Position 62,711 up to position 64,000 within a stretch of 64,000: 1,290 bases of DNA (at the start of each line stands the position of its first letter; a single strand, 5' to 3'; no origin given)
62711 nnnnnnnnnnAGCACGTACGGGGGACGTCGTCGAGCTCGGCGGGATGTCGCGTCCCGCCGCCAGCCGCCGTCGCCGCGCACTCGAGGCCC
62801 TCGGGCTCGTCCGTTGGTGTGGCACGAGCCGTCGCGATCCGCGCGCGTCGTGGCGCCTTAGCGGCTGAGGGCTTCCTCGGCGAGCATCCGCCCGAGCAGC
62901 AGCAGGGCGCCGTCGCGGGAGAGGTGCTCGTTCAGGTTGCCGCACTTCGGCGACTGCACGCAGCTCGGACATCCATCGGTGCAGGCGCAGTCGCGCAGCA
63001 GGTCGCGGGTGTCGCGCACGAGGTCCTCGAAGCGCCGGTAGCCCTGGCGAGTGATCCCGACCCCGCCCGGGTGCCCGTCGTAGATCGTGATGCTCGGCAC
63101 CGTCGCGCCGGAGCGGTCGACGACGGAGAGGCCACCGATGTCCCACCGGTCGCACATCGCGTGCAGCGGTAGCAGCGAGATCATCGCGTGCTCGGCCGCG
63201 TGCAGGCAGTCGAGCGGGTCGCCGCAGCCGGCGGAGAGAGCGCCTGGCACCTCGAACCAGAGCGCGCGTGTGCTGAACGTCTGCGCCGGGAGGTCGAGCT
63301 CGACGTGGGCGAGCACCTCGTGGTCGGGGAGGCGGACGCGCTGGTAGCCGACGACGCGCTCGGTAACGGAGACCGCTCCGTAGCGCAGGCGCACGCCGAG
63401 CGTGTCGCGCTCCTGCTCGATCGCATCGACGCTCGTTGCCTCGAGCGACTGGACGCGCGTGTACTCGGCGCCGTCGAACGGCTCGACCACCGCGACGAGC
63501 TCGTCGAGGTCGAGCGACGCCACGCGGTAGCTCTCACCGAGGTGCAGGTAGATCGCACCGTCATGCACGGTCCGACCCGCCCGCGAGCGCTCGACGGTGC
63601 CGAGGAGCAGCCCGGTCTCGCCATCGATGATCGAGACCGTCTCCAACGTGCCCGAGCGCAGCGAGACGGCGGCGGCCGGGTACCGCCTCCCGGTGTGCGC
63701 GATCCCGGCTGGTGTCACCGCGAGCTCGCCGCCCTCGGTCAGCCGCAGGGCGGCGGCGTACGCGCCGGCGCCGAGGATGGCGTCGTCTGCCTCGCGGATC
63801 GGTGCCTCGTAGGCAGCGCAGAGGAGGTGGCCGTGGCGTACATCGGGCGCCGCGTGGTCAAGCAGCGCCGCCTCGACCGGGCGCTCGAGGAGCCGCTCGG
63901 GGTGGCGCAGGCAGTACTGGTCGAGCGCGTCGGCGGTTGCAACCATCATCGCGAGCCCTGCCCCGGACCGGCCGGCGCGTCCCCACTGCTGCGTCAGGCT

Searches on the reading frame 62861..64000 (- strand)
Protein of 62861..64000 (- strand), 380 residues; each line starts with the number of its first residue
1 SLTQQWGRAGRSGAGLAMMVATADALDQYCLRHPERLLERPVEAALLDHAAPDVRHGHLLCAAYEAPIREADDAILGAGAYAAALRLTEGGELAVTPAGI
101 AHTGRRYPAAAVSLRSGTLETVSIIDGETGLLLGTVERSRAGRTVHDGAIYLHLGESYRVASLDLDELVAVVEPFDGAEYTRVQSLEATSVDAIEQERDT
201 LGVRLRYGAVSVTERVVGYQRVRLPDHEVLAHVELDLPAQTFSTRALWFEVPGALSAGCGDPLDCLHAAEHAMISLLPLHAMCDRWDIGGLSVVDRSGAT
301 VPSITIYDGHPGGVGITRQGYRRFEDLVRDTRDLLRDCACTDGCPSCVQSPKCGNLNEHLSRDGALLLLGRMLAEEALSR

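Call 31: search_protein_families(library=pfam, proteins=[window:62861-64000:-], max_evalue=0.01)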
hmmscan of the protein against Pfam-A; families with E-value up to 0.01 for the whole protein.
window:62861-64000:- (380 aa): 2 families
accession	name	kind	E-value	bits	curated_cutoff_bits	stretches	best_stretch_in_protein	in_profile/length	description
PF09369.15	MZB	-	6.6e-24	84.9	24.2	1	269-348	1-80/80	MrfA Zn-binding domain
PF22982.3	WHD_HRQ1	-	2e-07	32.4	27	1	51-116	5-69/70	ATP-dependent helicase HRQ1, winged helix domain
